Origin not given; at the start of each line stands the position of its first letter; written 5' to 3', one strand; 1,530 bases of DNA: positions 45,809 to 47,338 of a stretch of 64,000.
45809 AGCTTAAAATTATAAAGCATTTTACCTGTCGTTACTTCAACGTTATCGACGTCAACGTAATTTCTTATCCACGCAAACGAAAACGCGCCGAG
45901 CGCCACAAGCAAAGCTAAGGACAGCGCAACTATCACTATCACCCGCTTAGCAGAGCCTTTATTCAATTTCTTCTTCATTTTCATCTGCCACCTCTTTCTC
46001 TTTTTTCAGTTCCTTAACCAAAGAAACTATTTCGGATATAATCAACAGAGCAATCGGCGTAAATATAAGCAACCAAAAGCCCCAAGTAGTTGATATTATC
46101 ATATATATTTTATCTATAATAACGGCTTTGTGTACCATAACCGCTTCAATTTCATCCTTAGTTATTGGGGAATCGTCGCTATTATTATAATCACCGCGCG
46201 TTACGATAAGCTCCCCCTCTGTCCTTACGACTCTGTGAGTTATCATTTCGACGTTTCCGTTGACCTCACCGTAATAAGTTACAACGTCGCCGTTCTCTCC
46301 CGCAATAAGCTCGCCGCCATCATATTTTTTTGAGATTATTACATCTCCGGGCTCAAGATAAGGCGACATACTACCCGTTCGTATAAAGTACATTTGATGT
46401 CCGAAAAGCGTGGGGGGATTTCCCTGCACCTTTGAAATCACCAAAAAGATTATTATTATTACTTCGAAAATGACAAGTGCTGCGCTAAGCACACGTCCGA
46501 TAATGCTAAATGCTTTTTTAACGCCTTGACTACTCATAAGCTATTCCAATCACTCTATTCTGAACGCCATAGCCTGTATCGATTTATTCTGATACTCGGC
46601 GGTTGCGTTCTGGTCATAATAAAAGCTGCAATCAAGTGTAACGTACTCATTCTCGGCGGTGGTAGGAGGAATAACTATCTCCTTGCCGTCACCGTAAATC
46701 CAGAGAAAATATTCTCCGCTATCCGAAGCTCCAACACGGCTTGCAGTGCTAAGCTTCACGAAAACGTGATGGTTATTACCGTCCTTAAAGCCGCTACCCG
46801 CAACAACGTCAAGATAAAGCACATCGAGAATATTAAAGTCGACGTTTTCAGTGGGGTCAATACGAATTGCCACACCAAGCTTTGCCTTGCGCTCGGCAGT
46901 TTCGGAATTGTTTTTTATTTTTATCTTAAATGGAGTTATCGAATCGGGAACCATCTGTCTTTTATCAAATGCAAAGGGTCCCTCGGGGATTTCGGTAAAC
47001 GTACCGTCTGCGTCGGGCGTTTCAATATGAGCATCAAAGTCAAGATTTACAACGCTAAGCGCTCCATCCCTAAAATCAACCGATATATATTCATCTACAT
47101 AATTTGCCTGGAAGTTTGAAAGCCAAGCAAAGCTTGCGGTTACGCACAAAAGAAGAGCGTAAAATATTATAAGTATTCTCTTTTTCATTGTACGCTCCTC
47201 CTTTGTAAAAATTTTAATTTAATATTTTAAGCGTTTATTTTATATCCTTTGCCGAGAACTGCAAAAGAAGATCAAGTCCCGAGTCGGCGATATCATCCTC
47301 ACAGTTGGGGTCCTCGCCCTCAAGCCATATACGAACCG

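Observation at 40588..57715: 17-kb operon of seven TasA/camelysin-like paralogs, two SipW peptidases, an AAA+ motor pair and a c-di-GMP-type protein: candidate undescribed surface-fibre/adhesin system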

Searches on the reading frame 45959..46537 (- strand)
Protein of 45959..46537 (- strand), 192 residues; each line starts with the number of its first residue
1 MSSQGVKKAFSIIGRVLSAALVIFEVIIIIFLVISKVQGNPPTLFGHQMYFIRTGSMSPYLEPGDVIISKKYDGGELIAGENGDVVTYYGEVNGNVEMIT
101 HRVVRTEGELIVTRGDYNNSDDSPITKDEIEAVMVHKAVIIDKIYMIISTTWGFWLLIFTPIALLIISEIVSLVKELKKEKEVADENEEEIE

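Call 5: search_protein_families(library=pfam, proteins=[window:45959-46537:-], max_evalue=0.1)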
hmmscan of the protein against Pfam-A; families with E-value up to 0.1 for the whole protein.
window:45959-46537:- (192 aa): 2 families
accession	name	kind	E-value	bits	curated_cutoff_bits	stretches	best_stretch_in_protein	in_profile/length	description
PF10502.14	Peptidase_S26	-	0.0011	19.4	22.9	1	43-116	19-90/168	Signal peptidase, peptidase S26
PF24144.1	Phage_tudor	-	0.097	13.1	27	0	59-92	4-32/90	Phage tudor domain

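Call 7: search_protein_families(library=ncbifam, proteins=[window:45959-46537:-], max_evalue=1)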
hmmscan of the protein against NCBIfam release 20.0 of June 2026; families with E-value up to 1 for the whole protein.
window:45959-46537:- (192 aa): 3 families
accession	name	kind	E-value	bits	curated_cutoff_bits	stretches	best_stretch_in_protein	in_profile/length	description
NF046067.1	SigPepSipWBacil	equivalog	8.1e-19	67.9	190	1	12-189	3-184/189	signal peptidase I SipW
TIGR02228.1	sigpep_I_arch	equivalog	2.8e-14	53.3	51.85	1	14-168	4-153/158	signal peptidase I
TIGR02227.1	sigpep_I_bact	equivalog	2.5e-10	40.4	47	1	43-130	16-101/162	signal peptidase I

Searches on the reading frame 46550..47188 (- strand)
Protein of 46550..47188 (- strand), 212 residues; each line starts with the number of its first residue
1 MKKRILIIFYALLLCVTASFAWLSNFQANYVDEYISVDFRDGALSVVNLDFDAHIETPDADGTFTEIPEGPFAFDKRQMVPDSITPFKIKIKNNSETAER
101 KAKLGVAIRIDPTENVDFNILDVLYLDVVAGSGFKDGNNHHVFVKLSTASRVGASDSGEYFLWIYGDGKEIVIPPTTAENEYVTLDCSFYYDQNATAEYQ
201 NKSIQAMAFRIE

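Call 4: search_protein_families(library=pfam, proteins=[window:46550-47188:-], max_evalue=0.1)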
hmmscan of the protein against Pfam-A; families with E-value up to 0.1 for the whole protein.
window:46550-47188:- (212 aa): 0 families

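Call 6: search_protein_families(library=ncbifam, proteins=[window:46550-47188:-], max_evalue=1)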
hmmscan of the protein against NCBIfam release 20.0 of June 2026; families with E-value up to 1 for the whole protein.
window:46550-47188:- (212 aa): 0 families

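Call 62: find_homologous_proteins(query=window:46550-47188:-, max_evalue=0.001)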
Query window:46550-47188:- (212 aa): 73 proteins with E <= 0.001 among 230 candidates.
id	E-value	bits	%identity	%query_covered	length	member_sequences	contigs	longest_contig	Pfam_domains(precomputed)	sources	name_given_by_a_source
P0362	7.5e-137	472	100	100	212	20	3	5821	-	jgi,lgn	jgi:hypothetical protein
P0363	2.9e-110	385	82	100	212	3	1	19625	-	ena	-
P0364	2.3e-109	382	81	100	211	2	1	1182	-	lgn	-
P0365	3.6e-108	378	80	100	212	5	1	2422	-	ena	-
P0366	1.6e-107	376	79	100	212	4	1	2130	-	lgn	-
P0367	6.4e-96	338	71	100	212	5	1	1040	-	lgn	-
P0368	6.9e-95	335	73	100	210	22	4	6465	-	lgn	-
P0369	2.0e-94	333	71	100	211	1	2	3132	-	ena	-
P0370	3.2e-91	323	69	100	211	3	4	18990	-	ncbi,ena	-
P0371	1.9e-90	320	67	100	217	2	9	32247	-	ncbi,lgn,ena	-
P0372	3.2e-90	319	67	100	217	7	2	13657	-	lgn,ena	-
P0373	8.6e-90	318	69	100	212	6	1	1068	-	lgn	-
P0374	1.4e-87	311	67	100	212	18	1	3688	-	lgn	-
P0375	3.7e-87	309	67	100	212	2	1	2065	-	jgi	jgi:hypothetical protein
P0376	1.6e-86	307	68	100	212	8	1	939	-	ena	-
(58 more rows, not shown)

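Call 71: predict_structure(alignment_id=A6)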
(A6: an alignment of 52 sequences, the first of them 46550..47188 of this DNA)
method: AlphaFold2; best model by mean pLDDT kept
length: 212 residues; sequences in the alignment: 52
mean_pLDDT: 87.4   pTM: 0.76
mean pLDDT of the five models: 87.4, 83.7, 82.6, 81.4, 78.0
residues with pLDDT >= 90: 138; 70-90: 50; 50-70: 18; < 50: 6
segments of 3 or more residues with pLDDT < 50: 30-33
pLDDT, mean of each block of 10 residues (from residue 1): 90 92 65 51 66 94 90 80 95 96 95 88 96 81 97 93 95 94 96 90 88 91
secondary structure, 60 per line:
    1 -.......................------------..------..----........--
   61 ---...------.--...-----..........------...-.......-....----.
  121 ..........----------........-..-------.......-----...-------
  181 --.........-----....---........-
elements in order: H2-24 E51-58 E64-66 E84-93 E100-102 E104-110 H112-115 H120-123 E124-130 E141-145 E159-165 E171-173 E183-191 H197-200 E204-211

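Call 74: find_encoding_contigs(protein=P0362, flank=3000, max_places=3)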
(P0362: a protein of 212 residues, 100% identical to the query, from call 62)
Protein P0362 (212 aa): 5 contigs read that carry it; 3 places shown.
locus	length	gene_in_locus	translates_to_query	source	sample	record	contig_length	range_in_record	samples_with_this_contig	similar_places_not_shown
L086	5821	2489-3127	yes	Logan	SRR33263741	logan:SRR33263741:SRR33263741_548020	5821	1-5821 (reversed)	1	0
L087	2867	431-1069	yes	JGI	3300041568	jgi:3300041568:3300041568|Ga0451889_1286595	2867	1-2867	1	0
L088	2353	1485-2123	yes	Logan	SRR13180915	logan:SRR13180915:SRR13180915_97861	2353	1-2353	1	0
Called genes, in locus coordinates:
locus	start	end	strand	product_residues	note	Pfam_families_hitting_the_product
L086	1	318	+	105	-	?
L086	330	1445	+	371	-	-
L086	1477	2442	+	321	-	-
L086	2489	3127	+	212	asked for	-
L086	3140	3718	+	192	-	-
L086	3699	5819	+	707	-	?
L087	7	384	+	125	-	-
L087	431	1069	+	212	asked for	-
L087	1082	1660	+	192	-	-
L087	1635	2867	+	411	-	?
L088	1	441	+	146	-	?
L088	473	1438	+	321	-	-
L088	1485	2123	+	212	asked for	-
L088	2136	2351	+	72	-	?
